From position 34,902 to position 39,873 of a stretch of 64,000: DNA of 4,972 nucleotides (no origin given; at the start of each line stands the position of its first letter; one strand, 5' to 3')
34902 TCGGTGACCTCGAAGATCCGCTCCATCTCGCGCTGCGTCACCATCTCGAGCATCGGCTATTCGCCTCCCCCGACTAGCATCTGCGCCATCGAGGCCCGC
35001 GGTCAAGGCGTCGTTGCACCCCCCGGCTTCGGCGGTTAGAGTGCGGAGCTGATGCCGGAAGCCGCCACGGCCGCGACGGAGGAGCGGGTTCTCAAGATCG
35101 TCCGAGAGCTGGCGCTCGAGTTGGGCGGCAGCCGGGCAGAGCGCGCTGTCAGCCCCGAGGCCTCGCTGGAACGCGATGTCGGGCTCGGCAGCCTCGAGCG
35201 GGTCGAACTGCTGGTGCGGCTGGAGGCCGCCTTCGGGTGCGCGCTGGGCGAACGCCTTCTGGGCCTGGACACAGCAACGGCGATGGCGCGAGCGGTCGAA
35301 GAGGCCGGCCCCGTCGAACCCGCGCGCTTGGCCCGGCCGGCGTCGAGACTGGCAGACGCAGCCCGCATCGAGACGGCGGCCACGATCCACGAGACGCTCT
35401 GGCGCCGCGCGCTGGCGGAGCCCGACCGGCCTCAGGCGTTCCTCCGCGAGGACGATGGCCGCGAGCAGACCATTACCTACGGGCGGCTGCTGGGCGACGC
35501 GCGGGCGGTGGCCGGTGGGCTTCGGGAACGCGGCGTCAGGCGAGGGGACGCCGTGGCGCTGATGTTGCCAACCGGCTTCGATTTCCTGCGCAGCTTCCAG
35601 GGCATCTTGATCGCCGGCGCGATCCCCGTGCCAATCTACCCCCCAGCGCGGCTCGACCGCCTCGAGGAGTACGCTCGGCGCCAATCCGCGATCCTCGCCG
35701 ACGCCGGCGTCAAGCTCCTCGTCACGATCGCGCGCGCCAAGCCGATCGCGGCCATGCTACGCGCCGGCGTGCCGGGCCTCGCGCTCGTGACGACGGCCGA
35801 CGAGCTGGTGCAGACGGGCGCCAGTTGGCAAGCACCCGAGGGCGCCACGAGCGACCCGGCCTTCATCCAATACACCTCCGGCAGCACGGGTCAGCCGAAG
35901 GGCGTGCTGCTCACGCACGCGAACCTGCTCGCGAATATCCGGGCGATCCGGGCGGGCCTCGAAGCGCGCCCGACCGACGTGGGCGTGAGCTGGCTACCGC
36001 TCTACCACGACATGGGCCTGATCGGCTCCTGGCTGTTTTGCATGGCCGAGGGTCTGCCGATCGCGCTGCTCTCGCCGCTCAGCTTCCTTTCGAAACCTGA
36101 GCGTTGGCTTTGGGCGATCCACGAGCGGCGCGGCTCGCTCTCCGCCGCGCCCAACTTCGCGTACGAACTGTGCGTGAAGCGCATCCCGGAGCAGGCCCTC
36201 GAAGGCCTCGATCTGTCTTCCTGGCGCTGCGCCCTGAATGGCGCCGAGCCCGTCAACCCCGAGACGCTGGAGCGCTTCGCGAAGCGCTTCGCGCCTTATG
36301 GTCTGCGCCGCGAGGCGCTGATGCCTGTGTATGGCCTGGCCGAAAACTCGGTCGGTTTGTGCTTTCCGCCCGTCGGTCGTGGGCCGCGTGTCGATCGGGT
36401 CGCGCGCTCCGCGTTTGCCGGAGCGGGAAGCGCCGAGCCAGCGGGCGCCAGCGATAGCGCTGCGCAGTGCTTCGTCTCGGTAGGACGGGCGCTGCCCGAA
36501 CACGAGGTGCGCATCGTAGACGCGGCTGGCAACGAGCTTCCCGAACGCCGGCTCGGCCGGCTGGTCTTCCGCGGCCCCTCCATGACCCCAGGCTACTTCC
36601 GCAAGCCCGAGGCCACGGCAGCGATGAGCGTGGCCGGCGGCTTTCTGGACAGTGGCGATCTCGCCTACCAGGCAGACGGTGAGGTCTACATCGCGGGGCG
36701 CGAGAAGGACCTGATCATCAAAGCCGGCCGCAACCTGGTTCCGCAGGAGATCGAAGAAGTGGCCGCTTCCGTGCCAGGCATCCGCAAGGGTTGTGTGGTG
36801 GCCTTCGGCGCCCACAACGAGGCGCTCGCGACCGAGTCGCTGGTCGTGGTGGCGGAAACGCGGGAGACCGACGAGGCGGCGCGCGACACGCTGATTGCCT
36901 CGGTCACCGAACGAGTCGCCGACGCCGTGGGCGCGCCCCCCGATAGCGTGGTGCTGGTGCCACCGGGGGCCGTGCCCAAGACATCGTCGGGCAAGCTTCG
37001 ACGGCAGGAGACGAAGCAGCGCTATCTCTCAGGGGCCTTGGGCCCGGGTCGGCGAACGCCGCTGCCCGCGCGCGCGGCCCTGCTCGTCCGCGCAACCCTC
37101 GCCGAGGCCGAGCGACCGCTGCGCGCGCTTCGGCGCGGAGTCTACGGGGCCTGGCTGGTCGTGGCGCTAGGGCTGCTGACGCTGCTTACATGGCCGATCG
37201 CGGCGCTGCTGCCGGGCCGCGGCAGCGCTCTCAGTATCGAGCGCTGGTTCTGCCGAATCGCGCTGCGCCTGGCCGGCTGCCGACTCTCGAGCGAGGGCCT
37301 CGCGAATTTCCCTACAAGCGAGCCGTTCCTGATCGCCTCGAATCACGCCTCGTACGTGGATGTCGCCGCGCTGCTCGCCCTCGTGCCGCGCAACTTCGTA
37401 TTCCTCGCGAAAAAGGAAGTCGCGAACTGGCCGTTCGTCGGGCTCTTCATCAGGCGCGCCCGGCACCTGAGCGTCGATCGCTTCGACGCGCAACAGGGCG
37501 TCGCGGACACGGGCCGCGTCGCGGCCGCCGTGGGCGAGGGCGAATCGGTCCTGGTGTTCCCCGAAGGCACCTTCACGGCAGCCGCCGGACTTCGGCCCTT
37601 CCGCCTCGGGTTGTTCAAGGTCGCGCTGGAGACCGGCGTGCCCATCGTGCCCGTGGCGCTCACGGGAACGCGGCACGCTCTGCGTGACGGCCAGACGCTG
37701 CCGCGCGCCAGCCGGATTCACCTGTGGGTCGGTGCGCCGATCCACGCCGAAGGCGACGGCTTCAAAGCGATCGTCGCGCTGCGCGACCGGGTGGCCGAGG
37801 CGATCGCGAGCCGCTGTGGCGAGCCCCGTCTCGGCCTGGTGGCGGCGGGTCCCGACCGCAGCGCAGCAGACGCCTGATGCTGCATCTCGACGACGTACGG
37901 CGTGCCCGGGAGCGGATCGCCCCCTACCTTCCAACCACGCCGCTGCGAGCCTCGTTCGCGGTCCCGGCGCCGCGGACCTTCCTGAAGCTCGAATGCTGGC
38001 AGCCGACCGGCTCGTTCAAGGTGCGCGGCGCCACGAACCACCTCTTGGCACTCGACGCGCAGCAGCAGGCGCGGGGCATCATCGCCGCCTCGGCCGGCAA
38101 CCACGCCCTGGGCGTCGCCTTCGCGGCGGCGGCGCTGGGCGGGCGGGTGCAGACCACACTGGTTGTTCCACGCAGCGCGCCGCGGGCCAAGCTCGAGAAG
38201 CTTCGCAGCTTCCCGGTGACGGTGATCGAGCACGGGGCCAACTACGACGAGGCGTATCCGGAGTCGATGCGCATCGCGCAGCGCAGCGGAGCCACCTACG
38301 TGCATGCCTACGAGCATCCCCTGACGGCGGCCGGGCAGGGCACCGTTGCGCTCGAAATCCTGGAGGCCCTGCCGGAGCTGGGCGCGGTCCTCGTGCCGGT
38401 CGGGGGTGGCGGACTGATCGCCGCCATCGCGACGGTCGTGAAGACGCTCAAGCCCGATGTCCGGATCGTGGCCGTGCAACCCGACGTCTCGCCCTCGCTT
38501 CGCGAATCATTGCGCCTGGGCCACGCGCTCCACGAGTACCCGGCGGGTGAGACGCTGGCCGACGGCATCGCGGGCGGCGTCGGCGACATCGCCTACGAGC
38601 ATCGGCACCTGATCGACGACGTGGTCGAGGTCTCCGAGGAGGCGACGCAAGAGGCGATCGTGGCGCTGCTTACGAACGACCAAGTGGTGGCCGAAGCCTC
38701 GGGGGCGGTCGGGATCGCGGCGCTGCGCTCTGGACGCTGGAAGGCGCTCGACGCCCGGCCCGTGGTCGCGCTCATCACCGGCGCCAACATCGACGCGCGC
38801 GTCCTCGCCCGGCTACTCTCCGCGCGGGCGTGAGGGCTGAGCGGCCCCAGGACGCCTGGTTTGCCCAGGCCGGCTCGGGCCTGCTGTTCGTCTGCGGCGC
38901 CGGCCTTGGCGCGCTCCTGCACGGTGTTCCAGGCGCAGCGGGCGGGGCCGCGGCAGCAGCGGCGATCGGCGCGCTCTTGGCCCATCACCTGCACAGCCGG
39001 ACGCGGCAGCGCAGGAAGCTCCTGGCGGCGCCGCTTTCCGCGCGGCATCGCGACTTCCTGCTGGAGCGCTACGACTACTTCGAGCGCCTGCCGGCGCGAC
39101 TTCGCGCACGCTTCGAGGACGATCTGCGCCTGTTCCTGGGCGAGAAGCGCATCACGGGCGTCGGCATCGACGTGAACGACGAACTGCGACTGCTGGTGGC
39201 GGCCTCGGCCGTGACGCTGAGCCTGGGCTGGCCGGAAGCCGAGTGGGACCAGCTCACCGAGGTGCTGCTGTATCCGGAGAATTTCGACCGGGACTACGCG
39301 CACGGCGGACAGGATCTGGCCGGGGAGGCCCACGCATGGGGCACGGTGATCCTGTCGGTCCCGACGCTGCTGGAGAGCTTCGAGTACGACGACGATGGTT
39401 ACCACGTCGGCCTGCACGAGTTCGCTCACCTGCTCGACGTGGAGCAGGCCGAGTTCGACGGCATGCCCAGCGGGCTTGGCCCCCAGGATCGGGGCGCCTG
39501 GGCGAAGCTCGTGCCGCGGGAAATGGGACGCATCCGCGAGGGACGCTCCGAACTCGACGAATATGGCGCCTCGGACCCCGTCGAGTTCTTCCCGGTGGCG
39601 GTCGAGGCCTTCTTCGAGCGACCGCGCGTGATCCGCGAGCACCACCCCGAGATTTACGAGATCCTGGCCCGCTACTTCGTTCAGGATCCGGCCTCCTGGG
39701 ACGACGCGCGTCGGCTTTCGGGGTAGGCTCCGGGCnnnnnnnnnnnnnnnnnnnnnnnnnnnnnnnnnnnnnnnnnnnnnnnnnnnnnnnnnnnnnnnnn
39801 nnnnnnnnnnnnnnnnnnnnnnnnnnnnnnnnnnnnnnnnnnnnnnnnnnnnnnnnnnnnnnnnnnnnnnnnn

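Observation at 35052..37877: Single-polypeptide ACP / fatty-acyl-AMP ligase / lysophospholipid acyltransferase.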

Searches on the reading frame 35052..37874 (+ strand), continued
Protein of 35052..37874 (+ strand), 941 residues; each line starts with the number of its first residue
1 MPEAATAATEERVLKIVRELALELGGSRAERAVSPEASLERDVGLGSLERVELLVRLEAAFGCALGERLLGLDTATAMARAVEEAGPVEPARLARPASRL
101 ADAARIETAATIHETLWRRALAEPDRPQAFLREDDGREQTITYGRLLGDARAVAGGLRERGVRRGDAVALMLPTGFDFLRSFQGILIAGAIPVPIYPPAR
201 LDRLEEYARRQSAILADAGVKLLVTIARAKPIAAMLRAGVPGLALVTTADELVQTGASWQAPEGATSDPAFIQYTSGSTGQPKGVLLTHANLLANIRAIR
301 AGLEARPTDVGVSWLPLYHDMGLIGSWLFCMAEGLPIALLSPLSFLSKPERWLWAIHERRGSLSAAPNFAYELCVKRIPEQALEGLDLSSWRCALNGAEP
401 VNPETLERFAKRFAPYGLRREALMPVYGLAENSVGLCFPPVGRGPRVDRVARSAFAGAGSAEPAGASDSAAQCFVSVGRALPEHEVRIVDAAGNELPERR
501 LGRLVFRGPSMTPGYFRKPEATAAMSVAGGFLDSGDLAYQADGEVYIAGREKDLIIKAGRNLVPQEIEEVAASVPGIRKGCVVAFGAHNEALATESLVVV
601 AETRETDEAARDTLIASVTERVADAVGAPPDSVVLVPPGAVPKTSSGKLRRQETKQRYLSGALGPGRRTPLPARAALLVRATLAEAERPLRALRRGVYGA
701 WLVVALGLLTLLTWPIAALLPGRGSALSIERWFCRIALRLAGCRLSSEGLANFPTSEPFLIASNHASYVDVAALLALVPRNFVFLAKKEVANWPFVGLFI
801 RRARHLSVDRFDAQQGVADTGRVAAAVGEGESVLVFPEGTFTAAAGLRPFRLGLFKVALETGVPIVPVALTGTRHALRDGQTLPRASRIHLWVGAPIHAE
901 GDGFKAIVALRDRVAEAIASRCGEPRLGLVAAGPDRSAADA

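Call 72: search_protein_families(library=pfam, alignment_id=A4, max_evalue=0.00001)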
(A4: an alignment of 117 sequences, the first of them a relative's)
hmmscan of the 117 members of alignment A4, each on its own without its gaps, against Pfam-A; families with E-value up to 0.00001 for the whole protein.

A. member 1, L006:4293-5420:- (375 aa): 0 families

B. families by the number of members that match (of 117 scanned): 140 families (the first 25 are shown)
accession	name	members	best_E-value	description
PF03544.19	TonB_C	3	4e-19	Gram-negative bacterial TonB protein C-terminal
PF00557.29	Peptidase_M24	2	1e-63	Metallopeptidase family M24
PF00160.26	Pro_isomerase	2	4.1e-47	Cyclophilin type peptidyl-prolyl cis-trans isomerase/CLD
PF00582.32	Usp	2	4.2e-42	Universal stress protein family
PF00849.27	PseudoU_synth_2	2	6.9e-28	RNA pseudouridylate synthase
PF07009.16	NusG_II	2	2.9e-20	NusG domain II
PF01738.24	DLH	2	1.8e-07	Dienelactone hydrolase family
PF12146.15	Hydrolase_4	2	3.4e-07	Serine aminopeptidase, S33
PF00171.27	Aldedh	1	8e-161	Aldehyde dehydrogenase family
PF02867.20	Ribonuc_red_lgC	1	7.4e-131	Ribonucleotide reductase, barrel domain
PF01053.26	Cys_Met_Meta_PP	1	2.5e-103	Cys/Met metabolism PLP-dependent enzyme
PF02569.21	Pantoate_ligase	1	1.8e-96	Pantoate-beta-alanine ligase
PF00923.25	TAL_FSA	1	4.2e-83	Transaldolase/Fructose-6-phosphate aldolase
PF04008.19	Adenosine_kin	1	2.9e-71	Adenosine specific kinase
PF02882.25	THF_DHG_CYH_C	1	1e-67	Tetrahydrofolate dehydrogenase/cyclohydrolase, NAD(P)-binding domain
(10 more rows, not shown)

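Call 74: search_protein_families(library=ncbifam, proteins=[L082:4700-5989:+, L028:8826-10085:+, L035:4469-5770:-, L080:4318-5607:+], max_evalue=0.001)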
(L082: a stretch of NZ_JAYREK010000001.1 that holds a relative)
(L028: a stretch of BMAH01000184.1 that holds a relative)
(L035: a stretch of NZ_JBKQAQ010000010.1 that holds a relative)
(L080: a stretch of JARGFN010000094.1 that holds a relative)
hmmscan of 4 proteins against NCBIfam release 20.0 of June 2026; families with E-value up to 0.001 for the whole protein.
L082:4700-5989:+ (430 aa): 3 families
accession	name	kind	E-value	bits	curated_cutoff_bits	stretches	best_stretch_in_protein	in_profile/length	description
NF049980.1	SfMCT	equivalog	3.2e-08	32.7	320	1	216-395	185-366/378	L-lactate MFS transporter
TIGR00881.1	2A0104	subfamily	4e-06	26.1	407.75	1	262-422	14-174/379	phosphoglycerate transporter protein PgtP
NF007107.1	PRK09556.1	equivalog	0.00055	19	497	1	263-329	280-348/469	hexose-6-phosphate:phosphate antiporter UhpT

L028:8826-10085:+ (420 aa): 1 family
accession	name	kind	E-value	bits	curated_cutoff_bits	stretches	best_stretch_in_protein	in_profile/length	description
TIGR00893.1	2A0114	subfamily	2.3e-09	36.7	395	1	218-412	197-391/399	D-galactonate transporter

L035:4469-5770:- (433 aa): 5 families
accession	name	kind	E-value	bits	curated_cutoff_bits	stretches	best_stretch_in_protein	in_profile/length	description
TIGR00883.1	2A0106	subfamily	9.5e-09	34.8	443.45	1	227-348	214-339/400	metabolite/H+ symporter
TIGR00881.1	2A0104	subfamily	1.3e-05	24.4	407.75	1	261-414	17-170/379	phosphoglycerate transporter protein PgtP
NF049980.1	SfMCT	equivalog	0.0002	20.1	320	0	49-387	34-362/378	L-lactate MFS transporter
TIGR00895.1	2A0115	subfamily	0.00059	18.9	418.55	0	66-384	66-395/398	aromatic acid/H+ symport family MFS transporter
TIGR00880.1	2_A_01_02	superfamily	0.00082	19.5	131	0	279-392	3-113/141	multidrug resistance protein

L080:4318-5607:+ (430 aa): 14 families
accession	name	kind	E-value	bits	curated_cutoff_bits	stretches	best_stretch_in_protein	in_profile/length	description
TIGR00893.1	2A0114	subfamily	1e-10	41.1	395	1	231-413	207-396/399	D-galactonate transporter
TIGR00883.1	2A0106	subfamily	1.5e-10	40.7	443.45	2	13-165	225-376/400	metabolite/H+ symporter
TIGR00895.1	2A0115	subfamily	3.4e-09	36.1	418.55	1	270-387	280-397/398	aromatic acid/H+ symport family MFS transporter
TIGR00881.1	2A0104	subfamily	4.9e-08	32.4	407.75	1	269-415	24-170/379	phosphoglycerate transporter protein PgtP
NF008586.0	PRK11551.1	equivalog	3.5e-07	29.6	410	1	271-394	251-374/406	3-(3-hydroxy-phenyl)propionate transporter MhpT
TIGR00711.1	efflux_EmrB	subfamily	1.5e-06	27.3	230.2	1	280-391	42-153/485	DHA2 family efflux MFS transporter permease subunit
TIGR00880.1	2_A_01_02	superfamily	6.2e-06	26.4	131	1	295-393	18-116/141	multidrug resistance protein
NF008654.0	PRK11652.1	equivalog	7.9e-06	25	479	1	286-395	55-164/397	multidrug efflux MFS transporter EmrD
NF012174.0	tet_MFS_A_B_C_D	equivalog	1.7e-05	23.9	475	1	292-390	57-154/382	Tet(A)/Tet(B)/Tet(C) family tetracycline efflux MFS transporter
NF045684.1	tet_MFS_65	exception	0.00022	20.6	800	1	285-388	45-147/383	tetracycline efflux MFS transporter Tet(65)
NF007710.0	PRK10406.1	subfamily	0.00048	19.3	550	0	32-122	259-347/432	MFS family transporter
NF012207.0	tet_MFS_H_J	exception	0.00048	19.3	700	1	281-392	44-157/392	Tet(H)/Tet(J) family tetracycline efflux MFS transporter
TIGR00879.1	SP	subfamily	0.00051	18.7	237.8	1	282-370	106-197/510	sugar porter family MFS transporter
NF012194.0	tet_MFS_J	exception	0.00094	18.2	870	1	281-392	44-157/398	tetracycline efflux MFS transporter Tet(J)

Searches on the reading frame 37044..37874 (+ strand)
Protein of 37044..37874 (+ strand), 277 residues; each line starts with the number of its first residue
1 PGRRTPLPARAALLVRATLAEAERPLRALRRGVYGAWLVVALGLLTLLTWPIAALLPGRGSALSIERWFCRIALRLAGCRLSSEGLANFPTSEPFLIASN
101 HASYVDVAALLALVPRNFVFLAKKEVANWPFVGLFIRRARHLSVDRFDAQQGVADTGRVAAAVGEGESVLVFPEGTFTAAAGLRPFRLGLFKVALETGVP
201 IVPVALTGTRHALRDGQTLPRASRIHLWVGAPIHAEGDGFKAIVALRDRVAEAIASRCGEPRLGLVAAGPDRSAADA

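Call 24: search_protein_families(library=ncbifam, proteins=[window:37044-37874:+], max_evalue=0.01)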
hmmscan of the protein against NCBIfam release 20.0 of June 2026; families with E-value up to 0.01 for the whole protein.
window:37044-37874:+ (277 aa): 10 families
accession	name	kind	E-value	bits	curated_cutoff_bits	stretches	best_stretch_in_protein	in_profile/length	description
TIGR00530.1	AGP_acyltrn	subfamily_domain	7.6e-29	100.1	102.95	1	86-206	9-129/130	1-acylglycerol-3-phosphate O-acyltransferase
NF052553.1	LyOrLpactfOlsABRUA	equivalog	1.2e-22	80.3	300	1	39-195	11-165/263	lyso-ornithine lipid O-acyltransferase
NF052552.1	LyOrLpactfOlsARHOCB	equivalog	2.2e-20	72.8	300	1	23-198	17-188/271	lyso-ornithine lipid O-acyltransferase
NF006386.0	PRK08633.1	equivalog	7.8e-19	66.9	1221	1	77-208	425-553/1147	acyl-[ACP]--phospholipid O-acyltransferase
NF005291.0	PRK06814.1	equivalog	8.2e-15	53.8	1349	1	31-211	396-568/1140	acyl-[ACP]--phospholipid O-acyltransferase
NF011593.0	PRK15018.1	equivalog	2.2e-10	40.7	501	1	97-210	69-183/245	1-acylglycerol-3-phosphate O-acyltransferase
NF005959.0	PRK08043.1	equivalog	6.7e-07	27.9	886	1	80-210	15-141/719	bifunctional acyl-ACP--phospholipid O-acyltransferase/long-chain-fatty-acid--ACP ligase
NF058536.1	LPAAT_acyl_YihG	equivalog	2.4e-05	23.8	260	1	78-134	67-126/290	1-acylglycerol-3-phosphate O-acyltransferase, YihG family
NF010621.0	PRK14014.1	domain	0.00022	20.4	186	1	79-135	73-132/301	acetyltransferase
NF052615.1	orn_lipid_OlsF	equivalog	0.00026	19.7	620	1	79-209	66-199/570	bifunctional ornithine lipid synthase OlsF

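Call 25: search_solved_structures(query=window:37044-37874:+, max_evalue=1, show_alignments=2)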
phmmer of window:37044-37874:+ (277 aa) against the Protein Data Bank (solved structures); distinct sequences matched with E-value up to 1: 2.
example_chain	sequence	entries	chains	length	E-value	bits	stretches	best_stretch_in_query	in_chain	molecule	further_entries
5kym_A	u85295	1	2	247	4.9e-19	72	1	82-255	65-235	1-acyl-sn-glycerol-3-phosphate acyltransferase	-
6xb5_A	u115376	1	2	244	0.5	12.9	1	135-209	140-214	Poxin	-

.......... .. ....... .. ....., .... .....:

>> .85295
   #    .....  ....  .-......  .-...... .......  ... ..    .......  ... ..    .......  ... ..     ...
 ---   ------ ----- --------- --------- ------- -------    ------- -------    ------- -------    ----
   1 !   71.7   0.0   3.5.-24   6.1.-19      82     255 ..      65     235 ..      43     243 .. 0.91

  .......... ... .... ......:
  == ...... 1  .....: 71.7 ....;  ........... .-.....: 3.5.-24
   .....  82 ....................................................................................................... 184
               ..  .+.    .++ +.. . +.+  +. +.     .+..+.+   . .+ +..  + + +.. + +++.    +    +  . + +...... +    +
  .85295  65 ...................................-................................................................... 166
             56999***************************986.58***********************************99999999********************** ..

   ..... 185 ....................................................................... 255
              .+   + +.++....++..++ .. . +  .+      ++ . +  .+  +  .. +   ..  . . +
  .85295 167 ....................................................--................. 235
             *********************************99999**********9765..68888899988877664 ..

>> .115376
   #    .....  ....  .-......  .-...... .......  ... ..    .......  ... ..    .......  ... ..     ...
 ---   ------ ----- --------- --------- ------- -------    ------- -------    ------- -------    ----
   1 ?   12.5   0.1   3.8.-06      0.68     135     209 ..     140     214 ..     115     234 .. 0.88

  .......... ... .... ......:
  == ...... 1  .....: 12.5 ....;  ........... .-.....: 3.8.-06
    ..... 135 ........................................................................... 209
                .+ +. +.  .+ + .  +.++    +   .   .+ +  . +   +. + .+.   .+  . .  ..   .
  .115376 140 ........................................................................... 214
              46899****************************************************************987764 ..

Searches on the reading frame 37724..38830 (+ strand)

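Call 7: search_protein_families(library=pfam, proteins=[window:37724-38830:+], max_evalue=0.01)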
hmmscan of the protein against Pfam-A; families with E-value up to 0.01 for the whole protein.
window:37724-38830:+ (369 aa): 1 family
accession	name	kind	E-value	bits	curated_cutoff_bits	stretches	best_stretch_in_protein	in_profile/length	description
PF00291.31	PALP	-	8.8e-67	225.9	35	1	72-353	8-295/295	Pyridoxal-phosphate dependent enzyme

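Call 24: search_protein_families(library=ncbifam, proteins=[window:37880-38830:+], max_evalue=0.01)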
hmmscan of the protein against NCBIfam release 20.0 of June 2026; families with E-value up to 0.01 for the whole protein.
window:37880-38830:+ (317 aa): 39 families (the best 25 are shown)
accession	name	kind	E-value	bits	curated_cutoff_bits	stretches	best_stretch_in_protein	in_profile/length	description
TIGR01127.1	ilvA_1Cterm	equivalog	3.4e-82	276.5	378.75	1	34-313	18-295/380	threonine ammonia-lyase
NF005600.0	PRK07334.1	equivalog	3.2e-79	266.4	496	1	2-314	11-322/408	threonine ammonia-lyase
NF006389.0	PRK08638.1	equivalog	5.2e-76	255.7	453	1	2-308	10-319/333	bifunctional threonine ammonia-lyase/L-serine ammonia-lyase TdcB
NF005680.0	PRK07476.1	equivalog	3.8e-73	246.3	413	1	2-315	6-322/326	hydroxyectoine utilization dehydratase EutB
NF005292.0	PRK06815.1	equivalog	3.1e-72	243.3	371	1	4-307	6-311/320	threonine/serine dehydratase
NF006094.0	PRK08246.1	subfamily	1.7e-68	231.3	331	1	4-309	8-309/310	serine/threonine dehydratase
TIGR01124.1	ilvA_2Cterm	equivalog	9.3e-68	229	411.3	1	32-309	33-311/499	threonine ammonia-lyase, biosynthetic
NF009130.0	PRK12483.1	subfamily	8.3e-67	225.9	801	1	32-307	53-329/521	threonine ammonia-lyase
NF006674.0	PRK09224.1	subfamily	1e-66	225.7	577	1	33-309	42-319/508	threonine ammonia-lyase IlvA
TIGR02991.1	ectoine_eutB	equivalog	3.2e-65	220.2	413.35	1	2-313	2-315/317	hydroxyectoine utilization dehydratase EutB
NF006390.0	PRK08639.1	equivalog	6.5e-62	209.8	421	1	3-307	9-318/418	threonine ammonia-lyase IlvA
TIGR02079.1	THD1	equivalog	1.7e-59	201.7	440.55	1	4-307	1-310/410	threonine ammonia-lyase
NF045641.2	BHydaspDhtseBhcB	equivalog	5.1e-58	196.6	550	1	3-307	4-308/312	beta-hydroxyaspartate dehydratase BhcB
NF005454.0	PRK07048.1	equivalog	3.3e-57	194.1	452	1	3-315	9-322/324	threo-3-hydroxy-L-aspartate ammonia-lyase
NF006455.0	PRK08813.1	equivalog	2.3e-53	181.8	489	1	4-314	24-320/374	threonine dehydratase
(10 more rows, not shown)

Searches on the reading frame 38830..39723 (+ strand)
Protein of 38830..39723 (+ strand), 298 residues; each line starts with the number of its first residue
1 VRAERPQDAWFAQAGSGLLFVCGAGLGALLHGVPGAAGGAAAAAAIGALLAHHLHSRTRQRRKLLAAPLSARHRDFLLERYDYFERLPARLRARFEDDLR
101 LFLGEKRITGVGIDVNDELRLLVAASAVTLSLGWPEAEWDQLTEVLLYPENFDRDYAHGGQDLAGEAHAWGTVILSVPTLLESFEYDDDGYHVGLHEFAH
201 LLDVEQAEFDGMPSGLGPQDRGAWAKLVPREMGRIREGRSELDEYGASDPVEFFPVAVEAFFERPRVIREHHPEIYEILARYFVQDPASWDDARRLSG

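Call 7: search_protein_families(library=pfam, proteins=[window:38830-39723:+], max_evalue=0.01)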
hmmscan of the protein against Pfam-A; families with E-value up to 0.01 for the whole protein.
window:38830-39723:+ (298 aa): 1 family
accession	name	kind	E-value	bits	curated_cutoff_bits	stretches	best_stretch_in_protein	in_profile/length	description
PF06167.18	Peptidase_M90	-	1.2e-57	195.8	26.2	1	57-283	3-242/243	Glucose-regulated metallo-peptidase M90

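Call 24: search_protein_families(library=ncbifam, proteins=[window:38830-39723:+], max_evalue=0.01)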
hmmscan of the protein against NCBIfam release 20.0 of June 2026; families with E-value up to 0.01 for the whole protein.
window:38830-39723:+ (298 aa): 1 family
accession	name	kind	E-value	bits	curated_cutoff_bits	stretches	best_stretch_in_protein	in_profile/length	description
NF011939.0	PRK15410.1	equivalog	2.4e-14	53.3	400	1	118-289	65-248/265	DgsA anti-repressor MtfA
